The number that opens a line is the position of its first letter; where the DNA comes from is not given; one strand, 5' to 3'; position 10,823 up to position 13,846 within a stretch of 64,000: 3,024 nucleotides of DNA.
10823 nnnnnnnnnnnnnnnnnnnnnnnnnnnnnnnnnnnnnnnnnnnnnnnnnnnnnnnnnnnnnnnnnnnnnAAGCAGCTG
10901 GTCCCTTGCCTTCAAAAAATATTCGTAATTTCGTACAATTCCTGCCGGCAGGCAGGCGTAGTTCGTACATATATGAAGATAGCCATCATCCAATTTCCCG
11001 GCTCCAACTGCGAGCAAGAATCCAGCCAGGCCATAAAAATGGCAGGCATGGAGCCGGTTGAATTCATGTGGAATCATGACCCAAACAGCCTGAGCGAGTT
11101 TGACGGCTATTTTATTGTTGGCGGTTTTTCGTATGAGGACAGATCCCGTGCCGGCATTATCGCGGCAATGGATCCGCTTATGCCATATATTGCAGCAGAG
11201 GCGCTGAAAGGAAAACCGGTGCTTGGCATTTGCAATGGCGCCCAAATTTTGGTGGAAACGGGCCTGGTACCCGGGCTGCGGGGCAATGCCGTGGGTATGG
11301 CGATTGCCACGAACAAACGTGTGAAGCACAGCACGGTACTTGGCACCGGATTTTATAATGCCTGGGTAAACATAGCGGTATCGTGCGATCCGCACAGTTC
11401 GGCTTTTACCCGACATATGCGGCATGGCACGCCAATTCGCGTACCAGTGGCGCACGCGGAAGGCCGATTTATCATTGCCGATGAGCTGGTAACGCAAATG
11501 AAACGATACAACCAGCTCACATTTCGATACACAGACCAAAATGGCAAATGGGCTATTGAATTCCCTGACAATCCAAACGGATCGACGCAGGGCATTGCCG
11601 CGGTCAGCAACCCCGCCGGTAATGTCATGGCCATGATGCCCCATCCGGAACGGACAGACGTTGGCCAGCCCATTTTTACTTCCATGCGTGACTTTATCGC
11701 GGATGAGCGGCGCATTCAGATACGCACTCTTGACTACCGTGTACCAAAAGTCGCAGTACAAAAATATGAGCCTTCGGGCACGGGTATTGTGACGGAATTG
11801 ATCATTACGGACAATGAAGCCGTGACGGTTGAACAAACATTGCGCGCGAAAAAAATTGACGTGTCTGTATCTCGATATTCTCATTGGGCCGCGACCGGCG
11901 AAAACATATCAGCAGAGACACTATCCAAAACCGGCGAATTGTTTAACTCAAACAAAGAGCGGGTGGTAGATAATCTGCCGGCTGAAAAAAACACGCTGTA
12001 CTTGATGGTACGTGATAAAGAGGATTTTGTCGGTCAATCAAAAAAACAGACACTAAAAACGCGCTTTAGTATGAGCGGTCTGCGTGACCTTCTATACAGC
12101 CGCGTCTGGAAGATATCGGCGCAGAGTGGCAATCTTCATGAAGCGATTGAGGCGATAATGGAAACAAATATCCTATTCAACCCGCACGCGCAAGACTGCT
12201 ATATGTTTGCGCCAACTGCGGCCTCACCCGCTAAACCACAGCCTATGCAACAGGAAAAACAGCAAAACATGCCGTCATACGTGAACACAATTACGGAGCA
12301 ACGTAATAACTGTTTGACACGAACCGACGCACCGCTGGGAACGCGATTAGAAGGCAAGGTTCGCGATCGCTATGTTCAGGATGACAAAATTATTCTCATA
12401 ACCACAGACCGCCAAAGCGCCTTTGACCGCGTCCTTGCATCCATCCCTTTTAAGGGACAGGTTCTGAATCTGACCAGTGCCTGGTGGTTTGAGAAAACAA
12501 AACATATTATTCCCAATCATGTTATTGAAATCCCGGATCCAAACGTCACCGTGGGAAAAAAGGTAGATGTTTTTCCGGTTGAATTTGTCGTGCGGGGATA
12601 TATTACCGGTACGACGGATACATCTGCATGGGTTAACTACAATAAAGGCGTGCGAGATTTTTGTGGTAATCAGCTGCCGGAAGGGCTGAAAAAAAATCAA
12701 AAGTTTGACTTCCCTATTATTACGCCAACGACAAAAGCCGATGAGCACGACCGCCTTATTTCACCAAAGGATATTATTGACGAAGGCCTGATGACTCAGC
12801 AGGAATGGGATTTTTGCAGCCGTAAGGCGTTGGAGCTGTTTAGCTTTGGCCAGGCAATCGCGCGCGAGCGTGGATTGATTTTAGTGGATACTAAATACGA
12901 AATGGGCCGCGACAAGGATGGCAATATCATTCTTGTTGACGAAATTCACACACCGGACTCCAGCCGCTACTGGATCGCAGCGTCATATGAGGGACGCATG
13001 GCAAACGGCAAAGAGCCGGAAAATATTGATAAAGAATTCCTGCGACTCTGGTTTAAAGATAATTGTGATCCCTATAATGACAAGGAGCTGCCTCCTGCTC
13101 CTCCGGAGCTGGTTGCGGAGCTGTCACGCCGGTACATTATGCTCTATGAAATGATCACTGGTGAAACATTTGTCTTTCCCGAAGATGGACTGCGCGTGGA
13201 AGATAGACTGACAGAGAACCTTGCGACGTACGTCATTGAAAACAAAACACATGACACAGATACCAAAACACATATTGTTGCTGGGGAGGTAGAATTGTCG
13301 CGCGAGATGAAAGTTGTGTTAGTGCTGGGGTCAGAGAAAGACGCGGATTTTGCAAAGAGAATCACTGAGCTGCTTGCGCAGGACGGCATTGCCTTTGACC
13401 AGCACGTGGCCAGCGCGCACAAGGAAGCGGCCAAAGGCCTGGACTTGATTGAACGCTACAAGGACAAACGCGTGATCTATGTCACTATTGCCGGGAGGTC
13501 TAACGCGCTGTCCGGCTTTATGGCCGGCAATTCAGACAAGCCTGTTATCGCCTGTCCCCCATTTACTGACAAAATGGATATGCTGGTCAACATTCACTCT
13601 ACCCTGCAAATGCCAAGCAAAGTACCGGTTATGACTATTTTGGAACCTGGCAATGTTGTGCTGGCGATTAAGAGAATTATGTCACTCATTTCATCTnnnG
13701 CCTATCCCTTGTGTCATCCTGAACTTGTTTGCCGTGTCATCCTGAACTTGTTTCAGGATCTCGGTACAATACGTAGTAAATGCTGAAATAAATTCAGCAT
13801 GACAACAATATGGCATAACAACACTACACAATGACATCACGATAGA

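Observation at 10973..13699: Single 908-aa polypeptide fusing PurQ, PurS-like, PurC and PurE modules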

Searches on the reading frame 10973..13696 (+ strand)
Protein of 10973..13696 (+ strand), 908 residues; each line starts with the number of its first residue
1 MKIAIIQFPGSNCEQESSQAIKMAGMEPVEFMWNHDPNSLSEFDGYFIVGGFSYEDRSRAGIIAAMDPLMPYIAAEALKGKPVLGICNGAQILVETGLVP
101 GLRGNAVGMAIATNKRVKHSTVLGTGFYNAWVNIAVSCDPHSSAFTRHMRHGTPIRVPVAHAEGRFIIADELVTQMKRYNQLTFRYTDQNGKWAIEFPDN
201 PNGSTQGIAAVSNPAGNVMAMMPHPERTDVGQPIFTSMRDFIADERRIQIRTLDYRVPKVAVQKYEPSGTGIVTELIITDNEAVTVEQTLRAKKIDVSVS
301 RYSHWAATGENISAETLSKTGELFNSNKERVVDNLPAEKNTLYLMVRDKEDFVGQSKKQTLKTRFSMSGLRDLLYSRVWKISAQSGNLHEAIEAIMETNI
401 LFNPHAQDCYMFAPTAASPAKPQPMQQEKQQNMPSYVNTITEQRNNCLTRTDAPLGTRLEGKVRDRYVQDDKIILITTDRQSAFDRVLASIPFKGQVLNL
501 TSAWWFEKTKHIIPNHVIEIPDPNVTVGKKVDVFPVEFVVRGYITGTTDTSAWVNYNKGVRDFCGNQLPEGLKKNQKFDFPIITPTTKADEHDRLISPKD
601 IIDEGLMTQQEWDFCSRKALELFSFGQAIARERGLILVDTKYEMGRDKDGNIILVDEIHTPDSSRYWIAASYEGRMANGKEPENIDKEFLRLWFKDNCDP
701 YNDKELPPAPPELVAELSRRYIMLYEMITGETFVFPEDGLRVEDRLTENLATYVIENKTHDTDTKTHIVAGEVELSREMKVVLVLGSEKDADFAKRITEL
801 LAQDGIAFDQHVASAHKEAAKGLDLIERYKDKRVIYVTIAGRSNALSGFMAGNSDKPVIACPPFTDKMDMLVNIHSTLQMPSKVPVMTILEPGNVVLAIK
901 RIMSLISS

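Call 3: search_protein_families(library=pfam, proteins=[window:10973-13696:+], max_evalue=1)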
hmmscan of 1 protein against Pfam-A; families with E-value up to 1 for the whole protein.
window:10973-13696:+ (908 aa): 8 families
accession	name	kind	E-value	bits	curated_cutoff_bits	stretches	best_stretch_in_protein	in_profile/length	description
PF01259.24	SAICAR_synt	-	1.4e-69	234.8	20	1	460-704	4-229/233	SAICAR synthetase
PF13507.12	GATase_5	-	1.7e-43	149.1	27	1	2-228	3-229/260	CobB/CobQ-like glutamine amidotransferase domain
PF00731.26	AIRC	-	5.5e-27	94.5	30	1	780-904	1-128/148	AIR carboxylase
PF00117.34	GATase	-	0.00014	22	22.8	1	29-96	24-88/190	Glutamine amidotransferase class-I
PF01965.30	DJ-1_PfpI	-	0.0041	17.4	26.6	1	41-103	60-117/165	DJ-1/PfpI family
PF07685.20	GATase_3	-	0.018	15.1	27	1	36-96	33-91/196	CobB/CobQ-like glutamine amidotransferase domain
PF07722.19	Peptidase_C26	-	0.076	13.2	20.5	1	70-94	95-120/219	Peptidase C26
PF13685.12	Fe-ADH_2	-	0.12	12.9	28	0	778-862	19-105/149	Iron-containing alcohol dehydrogenase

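Call 4: search_protein_families(library=ncbifam, proteins=[window:10973-13696:+], max_evalue=1)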
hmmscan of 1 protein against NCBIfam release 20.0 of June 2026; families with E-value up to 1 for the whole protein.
window:10973-13696:+ (908 aa): 21 families
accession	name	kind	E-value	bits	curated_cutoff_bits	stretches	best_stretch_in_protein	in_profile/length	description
NF009251.0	PRK12607.1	equivalog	1.3e-130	434.9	371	1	444-754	4-313/315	phosphoribosylaminoimidazolesuccinocarboxamide synthase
NF010568.0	PRK13961.1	equivalog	1.7e-66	224.5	251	1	455-733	13-296/297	phosphoribosylaminoimidazolesuccinocarboxamide synthase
TIGR01737.1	FGAM_synth_I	equivalog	4.2e-59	199.7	177.8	1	1-228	1-206/228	phosphoribosylformylglycinamidine synthase I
NF002957.0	PRK03619.1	equivalog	2.4e-55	187.3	212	1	1-228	1-199/222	phosphoribosylformylglycinamidine synthase subunit PurQ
TIGR00081.1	purC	equivalog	2e-46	158.6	189.9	1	460-732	10-273/279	phosphoribosylaminoimidazolesuccinocarboxamide synthase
NF002252.0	PRK01175.1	equivalog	4.6e-42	143.9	298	1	1-228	4-228/261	phosphoribosylformylglycinamidine synthase subunit PurQ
NF010567.0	PRK13960.1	equivalog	3.3e-31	108.4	581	1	473-736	56-348/367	phosphoribosylaminoimidazolesuccinocarboxamide synthase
TIGR02735.1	purC_vibrio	equivalog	7.1e-29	100.7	394.2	1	472-696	54-298/365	phosphoribosylaminoimidazolesuccinocarboxamide synthase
NF010564.0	PRK13959.1-1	subfamily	7.6e-29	100.8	459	1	460-733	6-294/294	phosphoribosylaminoimidazolesuccinocarboxamide synthase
NF003672.0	PRK05297.1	equivalog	2e-28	98.5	783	1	2-228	1038-1259/1290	phosphoribosylformylglycinamidine synthase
TIGR01735.1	FGAM_synt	equivalog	4.2e-28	97.3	1123.05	1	2-228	1054-1277/1307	phosphoribosylformylglycinamidine synthase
TIGR01162.1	purE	equivalog_domain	3.3e-24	85.2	149.6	1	781-892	1-113/156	5-(carboxyamino)imidazole ribonucleotide mutase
TIGR01857.1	FGAM-synthase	equivalog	3.4e-20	71.2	1057.05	1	3-229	980-1216/1239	phosphoribosylformylglycinamidine synthase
NF033503.1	LarB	equivalog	0.00068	19.4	175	1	742-862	44-162/209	nickel pincer cofactor biosynthesis protein LarB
NF005072.0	PRK06490.1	equivalog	0.0041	16.1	339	1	37-95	53-107/251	glutamine amidotransferase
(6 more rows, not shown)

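Call 6: find_homologous_proteins(query=window:10973-13696:+)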
Query window:10973-13696:+ (908 aa): 247 proteins with E <= 0.001 among 8000 candidates; the best 120 are listed.
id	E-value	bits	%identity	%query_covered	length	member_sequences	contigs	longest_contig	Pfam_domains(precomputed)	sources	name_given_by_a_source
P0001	0.0e+0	2042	100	98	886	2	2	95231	PF01259.25,PF00731.27,PF13507.13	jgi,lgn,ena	-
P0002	0.0e+0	1191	60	100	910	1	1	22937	PF01259.25,PF00731.27,PF13507.13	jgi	jgi:phosphoribosylaminoimidazole-succinocarboxamide synthase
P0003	0.0e+0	1182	58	100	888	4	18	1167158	PF00117.35,PF01259.25,PF00731.27,PF13507.13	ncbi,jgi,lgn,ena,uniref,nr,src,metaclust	ncbi:MAG: hypothetical protein A2725_03790 [Candidatus Magasanikbacteria bacterium RIFCSPHIGHO2_01_F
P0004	0.0e+0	1167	58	100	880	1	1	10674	PF00117.35,PF01259.25,PF00731.27,PF13507.13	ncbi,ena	-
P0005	0.0e+0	1161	57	100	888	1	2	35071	PF01259.25,PF00731.27,PF13507.13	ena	-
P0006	0.0e+0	1152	56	100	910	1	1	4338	PF01259.25,PF00731.27,PF13507.13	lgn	-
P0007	0.0e+0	1145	56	100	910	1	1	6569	PF00117.35,PF01259.25,PF00731.27,PF13507.13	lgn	-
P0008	0.0e+0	1118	55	97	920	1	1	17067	PF01259.25,PF00731.27,PF13507.13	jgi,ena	-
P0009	0.0e+0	1076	53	100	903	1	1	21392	PF00117.35,PF01259.25,PF00731.27,PF13507.13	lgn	-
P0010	0.0e+0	1059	53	100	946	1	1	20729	PF01259.25,PF00731.27,PF13507.13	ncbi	-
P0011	0.0e+0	1025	56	97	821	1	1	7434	PF01259.25,PF00731.27,PF13507.13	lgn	-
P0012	6.1e-296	1002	50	100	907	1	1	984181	PF00117.35,PF01259.25,PF00731.27,PF13507.13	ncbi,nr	ncbi:MAG: phosphoribosylaminoimidazolesuccinocarboxamide synthase [Candidatus Magasanikbacteria bact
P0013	9.9e-296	1002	55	97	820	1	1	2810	PF01259.25,PF00731.27,PF13507.13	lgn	-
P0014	2.9e-289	980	58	83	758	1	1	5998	PF00117.35,PF01259.25,PF13507.13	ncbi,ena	-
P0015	2.9e-288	977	51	100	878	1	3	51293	PF01259.25,PF00731.27,PF13507.13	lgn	-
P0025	5.8e-203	695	45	80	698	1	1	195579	PF01259.25,PF13507.13,PF01965.31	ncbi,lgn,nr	ncbi:MAG: phosphoribosylformylglycinamidine synthase I [Gammaproteobacteria bacterium]|nr:phosphorib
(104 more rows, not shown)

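Call 7: find_encoding_contigs(protein=P0001, flank=10000, max_places=3)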
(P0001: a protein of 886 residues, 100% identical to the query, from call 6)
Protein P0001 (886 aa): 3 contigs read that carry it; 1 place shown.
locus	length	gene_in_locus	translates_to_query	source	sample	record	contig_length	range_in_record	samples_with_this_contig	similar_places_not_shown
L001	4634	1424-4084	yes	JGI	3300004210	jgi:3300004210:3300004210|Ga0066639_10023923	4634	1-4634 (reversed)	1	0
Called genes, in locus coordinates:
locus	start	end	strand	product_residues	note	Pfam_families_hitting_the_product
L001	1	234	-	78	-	?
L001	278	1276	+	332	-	PF00586:AIRS, PF02769:AIRS_C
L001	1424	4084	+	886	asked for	PF13507:GATase_5, PF01259:SAICAR_synt, PF00731:AIRC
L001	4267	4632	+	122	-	?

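Call 19: search_solved_structures(query=window:10973-13696:+, max_evalue=0.00001)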
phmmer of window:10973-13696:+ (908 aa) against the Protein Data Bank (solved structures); distinct sequences matched with E-value up to 0.00001: 37.
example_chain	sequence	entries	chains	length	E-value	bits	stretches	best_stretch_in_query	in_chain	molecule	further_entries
3r9r_A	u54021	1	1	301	4.6e-44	154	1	460-733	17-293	Phosphoribosylaminoimidazole-succinocarboxamide synthase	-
6yvq_A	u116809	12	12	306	4.7e-44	153.9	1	460-733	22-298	Phosphoribosylaminoimidazole-succinocarboxamide synthase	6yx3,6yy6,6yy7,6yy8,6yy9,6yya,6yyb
1a48_A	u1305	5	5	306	7.6e-42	146.6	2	514-731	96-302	PHOSPHORIBOSYLAMINOIMIDAZOLE-SUCCINOCARBOXAMIDE SYNTHASE | PHOSPHORIBOSYLAMIDOIMIDAZOLE- SUCCINOCARBOXAMIDE SYNTHASE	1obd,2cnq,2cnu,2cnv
1obg_A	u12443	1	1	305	8.1e-42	146.5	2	514-731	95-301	PHOSPHORIBOSYLAMIDOIMIDAZOLE- SUCCINOCARBOXAMIDE SYNTHASE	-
4ja0_A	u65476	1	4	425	3.1e-26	95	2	779-905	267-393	Phosphoribosylaminoimidazole carboxylase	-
3d54_D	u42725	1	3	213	2.3e-25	92.1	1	4-228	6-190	Phosphoribosylformylglycinamidine synthase 1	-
3rg8_A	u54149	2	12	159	5.4e-20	74.3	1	781-906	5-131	Phosphoribosylaminoimidazole carboxylase, PurE protein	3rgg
5c5d_A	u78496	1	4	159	1.9e-19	72.5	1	781-906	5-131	phosphoribosylaminoimidazole carboxylase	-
9n9w_A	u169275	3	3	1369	7.9e-16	60.5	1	2-228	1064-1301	Phosphoribosylformylglycinamidine synthase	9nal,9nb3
2h31_A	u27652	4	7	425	2e-15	59.2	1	777-895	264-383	Multifunctional protein ADE2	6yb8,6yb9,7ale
2yzl_A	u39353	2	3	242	4e-15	58.2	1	460-668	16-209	Phosphoribosylaminoimidazole-succinocarboxamide synthase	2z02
3u54_A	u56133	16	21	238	1e-13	53.6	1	460-671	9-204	Phosphoribosylaminoimidazole-succinocarboxamide synthase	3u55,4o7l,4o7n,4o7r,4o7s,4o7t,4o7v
4fe2_A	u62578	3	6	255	2.7e-13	52.1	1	460-669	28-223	Phosphoribosylaminoimidazole-succinocarboxamide synthase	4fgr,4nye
6jt8_A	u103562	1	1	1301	2.5e-12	49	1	2-228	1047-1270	Phosphoribosylformylglycinamidine synthase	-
6jt7_A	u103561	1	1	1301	2.5e-12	49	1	2-228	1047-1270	Phosphoribosylformylglycinamidine synthase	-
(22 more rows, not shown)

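Call 27: find_encoding_contigs(protein=P0003, flank=10000, max_places=2)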
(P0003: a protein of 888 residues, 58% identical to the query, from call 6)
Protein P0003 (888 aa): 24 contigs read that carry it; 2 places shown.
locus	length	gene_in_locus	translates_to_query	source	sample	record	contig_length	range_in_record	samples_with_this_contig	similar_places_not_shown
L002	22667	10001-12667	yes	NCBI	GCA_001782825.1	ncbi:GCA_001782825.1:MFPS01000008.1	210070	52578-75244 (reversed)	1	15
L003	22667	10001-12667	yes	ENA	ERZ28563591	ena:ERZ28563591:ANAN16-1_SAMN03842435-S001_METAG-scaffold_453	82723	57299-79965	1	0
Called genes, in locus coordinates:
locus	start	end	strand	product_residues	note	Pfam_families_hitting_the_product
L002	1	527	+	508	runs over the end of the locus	PF00270:DEAD, PF00271:Helicase_C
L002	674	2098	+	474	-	PF03062:MBOAT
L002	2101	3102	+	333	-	-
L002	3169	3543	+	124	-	-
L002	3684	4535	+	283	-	PF00763:THF_DHG_CYH, PF02882:THF_DHG_CYH_C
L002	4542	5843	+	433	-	PF00709:Adenylsucc_synt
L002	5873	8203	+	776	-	PF18072:FGAR-AT_linker, PF00586:AIRS, PF02769:AIRS_C, PF00586:AIRS, PF02769:AIRS_C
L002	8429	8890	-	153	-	-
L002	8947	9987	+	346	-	PF00586:AIRS, PF02769:AIRS_C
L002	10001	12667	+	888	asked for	PF00117:GATase (weak), PF13507:GATase_5, PF01259:SAICAR_synt, PF00731:AIRC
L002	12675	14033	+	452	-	PF00206:Lyase_1, PF08328:ASL_C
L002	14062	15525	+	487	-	PF13522:GATase_6, PF13537:GATase_7, PF00156:Pribosyltran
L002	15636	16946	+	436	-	PF02844:GARS_N, PF01071:GARS_A, PF02843:GARS_C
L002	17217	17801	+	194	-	PF00551:Formyl_trans_N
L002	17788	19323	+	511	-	PF02142:MGS, PF01808:AICARFT_IMPCHas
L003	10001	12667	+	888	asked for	PF00117:GATase (weak), PF13507:GATase_5, PF01259:SAICAR_synt, PF00731:AIRC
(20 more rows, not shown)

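Call 28: find_encoding_contigs(protein=P0025, flank=10000, max_places=2)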
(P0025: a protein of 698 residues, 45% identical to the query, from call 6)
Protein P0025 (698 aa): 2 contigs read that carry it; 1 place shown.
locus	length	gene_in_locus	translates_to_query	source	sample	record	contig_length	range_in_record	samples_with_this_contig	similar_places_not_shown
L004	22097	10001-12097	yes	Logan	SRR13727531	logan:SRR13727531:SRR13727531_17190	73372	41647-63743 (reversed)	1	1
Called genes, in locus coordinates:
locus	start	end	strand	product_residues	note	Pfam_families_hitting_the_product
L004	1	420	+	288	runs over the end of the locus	PF11901:DM9 (faint)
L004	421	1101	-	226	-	PF13505:OMP_b-brl, PF01389:OmpA_membrane (weak)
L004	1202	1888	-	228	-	-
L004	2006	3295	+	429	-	PF07690:MFS_1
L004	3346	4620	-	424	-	PF07478:Dala_Dala_lig_C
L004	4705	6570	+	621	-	PF08448:PAS_4, PF02518:HATPase_c, PF14501:HATPase_c_5 (weak), PF13589:HATPase_c_3 (weak), PF00072:Response_reg (faint)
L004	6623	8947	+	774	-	PF18072:FGAR-AT_linker, PF00586:AIRS, PF02769:AIRS_C, PF00586:AIRS, PF02769:AIRS_C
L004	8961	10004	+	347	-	PF00586:AIRS, PF02769:AIRS_C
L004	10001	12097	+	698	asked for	PF01965:DJ-1_PfpI (faint), PF13507:GATase_5, PF01259:SAICAR_synt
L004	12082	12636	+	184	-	-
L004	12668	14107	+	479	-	PF13522:GATase_6, PF13537:GATase_7, PF00156:Pribosyltran (weak)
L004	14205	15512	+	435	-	PF02844:GARS_N, PF01071:GARS_A, PF02843:GARS_C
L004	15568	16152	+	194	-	PF00551:Formyl_trans_N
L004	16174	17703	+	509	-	PF02142:MGS, PF01808:AICARFT_IMPCHas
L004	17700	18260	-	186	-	PF13298:LigD_N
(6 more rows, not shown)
